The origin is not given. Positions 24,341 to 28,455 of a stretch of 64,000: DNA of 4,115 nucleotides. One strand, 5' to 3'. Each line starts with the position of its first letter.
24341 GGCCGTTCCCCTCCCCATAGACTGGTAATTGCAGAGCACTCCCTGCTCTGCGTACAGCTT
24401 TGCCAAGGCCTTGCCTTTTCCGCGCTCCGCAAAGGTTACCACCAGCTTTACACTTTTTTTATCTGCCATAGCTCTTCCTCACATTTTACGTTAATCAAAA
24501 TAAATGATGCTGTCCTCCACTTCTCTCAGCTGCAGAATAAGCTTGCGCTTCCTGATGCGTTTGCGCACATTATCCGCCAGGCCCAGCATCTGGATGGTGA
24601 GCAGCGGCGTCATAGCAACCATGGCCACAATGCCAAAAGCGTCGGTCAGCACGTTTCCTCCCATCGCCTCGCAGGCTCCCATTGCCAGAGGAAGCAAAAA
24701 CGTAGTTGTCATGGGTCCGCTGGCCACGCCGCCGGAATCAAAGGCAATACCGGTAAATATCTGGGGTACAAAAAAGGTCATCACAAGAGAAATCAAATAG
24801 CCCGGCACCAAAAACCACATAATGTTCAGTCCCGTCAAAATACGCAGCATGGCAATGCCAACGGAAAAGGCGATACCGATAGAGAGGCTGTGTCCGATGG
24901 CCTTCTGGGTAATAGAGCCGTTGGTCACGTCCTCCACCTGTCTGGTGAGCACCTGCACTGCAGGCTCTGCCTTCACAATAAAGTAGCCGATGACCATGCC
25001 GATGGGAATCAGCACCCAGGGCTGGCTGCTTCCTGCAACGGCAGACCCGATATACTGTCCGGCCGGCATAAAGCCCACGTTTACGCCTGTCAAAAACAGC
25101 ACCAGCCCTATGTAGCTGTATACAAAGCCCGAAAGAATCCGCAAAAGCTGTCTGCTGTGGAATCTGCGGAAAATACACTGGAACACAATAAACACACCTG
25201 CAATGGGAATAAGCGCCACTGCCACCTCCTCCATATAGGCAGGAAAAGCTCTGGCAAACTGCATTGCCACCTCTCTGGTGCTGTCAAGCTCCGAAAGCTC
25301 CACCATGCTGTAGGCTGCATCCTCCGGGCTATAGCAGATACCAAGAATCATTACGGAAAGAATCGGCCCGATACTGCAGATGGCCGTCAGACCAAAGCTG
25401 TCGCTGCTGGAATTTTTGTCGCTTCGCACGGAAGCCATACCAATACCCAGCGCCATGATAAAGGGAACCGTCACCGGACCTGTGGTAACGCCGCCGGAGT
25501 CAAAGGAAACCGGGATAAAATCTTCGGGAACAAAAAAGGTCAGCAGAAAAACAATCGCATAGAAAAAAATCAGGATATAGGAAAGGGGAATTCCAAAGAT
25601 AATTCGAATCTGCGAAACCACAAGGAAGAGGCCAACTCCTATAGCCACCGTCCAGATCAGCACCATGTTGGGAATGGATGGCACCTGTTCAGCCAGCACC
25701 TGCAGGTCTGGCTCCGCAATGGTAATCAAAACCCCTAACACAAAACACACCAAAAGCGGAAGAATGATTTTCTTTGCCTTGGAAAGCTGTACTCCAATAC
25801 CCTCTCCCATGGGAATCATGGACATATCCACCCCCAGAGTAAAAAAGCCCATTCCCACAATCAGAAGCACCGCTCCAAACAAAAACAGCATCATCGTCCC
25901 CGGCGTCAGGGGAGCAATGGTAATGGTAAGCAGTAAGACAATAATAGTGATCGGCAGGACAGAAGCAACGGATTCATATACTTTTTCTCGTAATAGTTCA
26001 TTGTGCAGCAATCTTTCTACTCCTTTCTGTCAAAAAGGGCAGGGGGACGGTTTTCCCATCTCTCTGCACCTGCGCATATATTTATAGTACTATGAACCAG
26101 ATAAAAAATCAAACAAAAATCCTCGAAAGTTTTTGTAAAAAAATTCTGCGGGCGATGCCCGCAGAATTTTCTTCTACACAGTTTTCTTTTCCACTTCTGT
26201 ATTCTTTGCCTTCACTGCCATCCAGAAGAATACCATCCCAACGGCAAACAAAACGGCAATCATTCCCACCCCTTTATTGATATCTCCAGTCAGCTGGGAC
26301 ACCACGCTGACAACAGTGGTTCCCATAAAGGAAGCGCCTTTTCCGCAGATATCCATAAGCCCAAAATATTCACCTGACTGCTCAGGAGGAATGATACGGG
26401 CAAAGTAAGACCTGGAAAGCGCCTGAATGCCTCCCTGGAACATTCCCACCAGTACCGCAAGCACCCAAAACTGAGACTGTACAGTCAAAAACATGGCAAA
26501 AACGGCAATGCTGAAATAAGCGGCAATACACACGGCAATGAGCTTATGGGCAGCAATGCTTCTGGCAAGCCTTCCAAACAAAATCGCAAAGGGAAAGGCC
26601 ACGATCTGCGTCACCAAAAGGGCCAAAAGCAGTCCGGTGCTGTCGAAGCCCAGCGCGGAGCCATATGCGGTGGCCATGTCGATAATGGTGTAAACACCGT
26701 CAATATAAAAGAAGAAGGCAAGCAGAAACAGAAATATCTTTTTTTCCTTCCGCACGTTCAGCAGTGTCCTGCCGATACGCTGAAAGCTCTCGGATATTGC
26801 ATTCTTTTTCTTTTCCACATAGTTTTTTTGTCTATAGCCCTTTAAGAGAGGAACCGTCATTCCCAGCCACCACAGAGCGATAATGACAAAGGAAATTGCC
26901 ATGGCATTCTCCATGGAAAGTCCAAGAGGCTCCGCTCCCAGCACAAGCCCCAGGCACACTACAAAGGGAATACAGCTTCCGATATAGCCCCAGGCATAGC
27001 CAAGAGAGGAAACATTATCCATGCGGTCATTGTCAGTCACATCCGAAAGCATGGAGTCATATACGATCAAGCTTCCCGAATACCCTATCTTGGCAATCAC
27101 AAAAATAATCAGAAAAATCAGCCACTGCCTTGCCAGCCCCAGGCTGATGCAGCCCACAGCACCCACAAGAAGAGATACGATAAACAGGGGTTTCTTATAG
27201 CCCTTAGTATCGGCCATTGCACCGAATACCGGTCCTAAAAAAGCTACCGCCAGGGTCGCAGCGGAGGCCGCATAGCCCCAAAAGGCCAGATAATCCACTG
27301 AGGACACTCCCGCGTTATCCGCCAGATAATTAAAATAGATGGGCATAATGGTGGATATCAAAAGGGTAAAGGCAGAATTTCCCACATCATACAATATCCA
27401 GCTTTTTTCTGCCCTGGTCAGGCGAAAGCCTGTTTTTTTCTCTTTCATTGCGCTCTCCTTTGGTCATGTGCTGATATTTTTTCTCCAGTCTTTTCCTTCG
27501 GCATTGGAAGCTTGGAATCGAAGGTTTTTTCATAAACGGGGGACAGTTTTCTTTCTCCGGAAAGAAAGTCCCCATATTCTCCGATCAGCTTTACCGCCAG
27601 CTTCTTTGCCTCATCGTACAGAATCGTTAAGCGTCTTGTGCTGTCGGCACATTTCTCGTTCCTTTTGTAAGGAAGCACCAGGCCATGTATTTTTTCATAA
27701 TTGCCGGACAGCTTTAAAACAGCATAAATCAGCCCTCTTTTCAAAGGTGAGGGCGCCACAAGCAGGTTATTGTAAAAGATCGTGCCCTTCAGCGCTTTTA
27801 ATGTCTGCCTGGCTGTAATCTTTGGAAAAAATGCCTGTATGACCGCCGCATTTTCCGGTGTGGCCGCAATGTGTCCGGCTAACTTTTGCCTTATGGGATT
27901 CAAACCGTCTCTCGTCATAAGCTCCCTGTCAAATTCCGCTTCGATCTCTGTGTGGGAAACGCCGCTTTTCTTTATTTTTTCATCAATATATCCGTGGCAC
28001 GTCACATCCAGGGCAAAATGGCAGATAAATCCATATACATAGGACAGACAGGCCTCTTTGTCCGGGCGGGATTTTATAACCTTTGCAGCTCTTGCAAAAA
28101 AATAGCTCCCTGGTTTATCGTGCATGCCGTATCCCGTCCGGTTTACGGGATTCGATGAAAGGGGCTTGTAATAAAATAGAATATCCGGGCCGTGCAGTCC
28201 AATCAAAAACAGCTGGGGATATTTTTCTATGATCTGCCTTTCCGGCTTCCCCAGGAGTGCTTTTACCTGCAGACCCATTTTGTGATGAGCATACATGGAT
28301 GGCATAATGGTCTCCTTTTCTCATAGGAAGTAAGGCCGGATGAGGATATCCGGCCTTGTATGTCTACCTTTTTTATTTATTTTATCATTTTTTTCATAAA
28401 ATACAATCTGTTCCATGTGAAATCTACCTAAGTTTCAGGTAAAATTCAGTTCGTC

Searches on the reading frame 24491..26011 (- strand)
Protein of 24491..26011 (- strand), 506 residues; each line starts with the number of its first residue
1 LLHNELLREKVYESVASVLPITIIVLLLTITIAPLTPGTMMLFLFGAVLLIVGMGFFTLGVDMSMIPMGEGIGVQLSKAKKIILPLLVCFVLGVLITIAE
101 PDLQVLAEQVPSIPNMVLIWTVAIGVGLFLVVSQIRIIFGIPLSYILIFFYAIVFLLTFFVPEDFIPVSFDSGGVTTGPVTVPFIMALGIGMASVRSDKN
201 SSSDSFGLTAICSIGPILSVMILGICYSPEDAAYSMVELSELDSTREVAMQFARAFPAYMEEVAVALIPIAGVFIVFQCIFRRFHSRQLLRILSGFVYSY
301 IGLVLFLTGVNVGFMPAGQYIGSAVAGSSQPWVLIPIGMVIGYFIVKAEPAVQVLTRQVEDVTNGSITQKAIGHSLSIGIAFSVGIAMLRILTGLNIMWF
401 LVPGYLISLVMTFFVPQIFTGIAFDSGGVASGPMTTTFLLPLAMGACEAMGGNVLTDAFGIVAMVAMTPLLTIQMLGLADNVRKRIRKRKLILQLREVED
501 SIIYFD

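Call 28: search_protein_families(library=pfam, proteins=[window:24491-26011:-], max_evalue=0.00001)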
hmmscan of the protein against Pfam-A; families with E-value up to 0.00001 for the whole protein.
window:24491-26011:- (506 aa): 1 family
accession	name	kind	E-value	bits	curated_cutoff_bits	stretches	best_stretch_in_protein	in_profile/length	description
PF07556.16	DUF1538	-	1.3e-144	479.2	22.6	2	270-478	1-210/211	Protein of unknown function (DUF1538)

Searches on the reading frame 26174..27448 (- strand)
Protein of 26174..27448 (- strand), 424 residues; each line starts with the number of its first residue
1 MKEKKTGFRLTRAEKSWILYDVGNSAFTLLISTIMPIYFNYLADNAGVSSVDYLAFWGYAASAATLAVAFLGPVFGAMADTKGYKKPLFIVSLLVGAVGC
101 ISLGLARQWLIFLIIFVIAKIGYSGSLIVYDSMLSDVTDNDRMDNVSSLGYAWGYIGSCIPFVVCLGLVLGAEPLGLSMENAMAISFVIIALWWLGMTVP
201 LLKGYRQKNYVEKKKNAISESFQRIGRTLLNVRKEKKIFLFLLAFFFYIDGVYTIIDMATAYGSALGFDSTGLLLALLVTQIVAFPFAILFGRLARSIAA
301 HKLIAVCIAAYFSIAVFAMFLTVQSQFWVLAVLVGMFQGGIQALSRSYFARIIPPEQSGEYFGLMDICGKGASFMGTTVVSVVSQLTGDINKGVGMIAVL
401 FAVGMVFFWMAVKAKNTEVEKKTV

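Call 28: search_protein_families(library=pfam, proteins=[window:26174-27448:-], max_evalue=0.00001)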
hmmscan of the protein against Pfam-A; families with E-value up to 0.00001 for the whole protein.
window:26174-27448:- (424 aa): 3 families
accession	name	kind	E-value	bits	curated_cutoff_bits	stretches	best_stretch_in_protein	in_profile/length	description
PF11700.14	ATG22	-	5.1e-54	184.2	24.1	1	15-412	7-473/482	Vacuole effluxer Atg22 like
PF07690.21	MFS_1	-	4e-29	102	33.4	2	27-376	8-346/347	Major Facilitator Superfamily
PF12832.13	MFS_1_like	-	2.9e-08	33.6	25.2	1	64-373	42-350/373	MFS_1 like family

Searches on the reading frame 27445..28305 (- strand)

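Call 28: search_protein_families(library=pfam, proteins=[window:27445-28305:-], max_evalue=0.00001)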
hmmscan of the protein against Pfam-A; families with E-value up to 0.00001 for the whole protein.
window:27445-28305:- (286 aa): 1 family
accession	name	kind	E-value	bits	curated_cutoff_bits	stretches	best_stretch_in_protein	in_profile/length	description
PF00882.24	Zn_dep_PLPC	-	2.3e-11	44.4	26.8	1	7-138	2-128/167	Zinc dependent phospholipase C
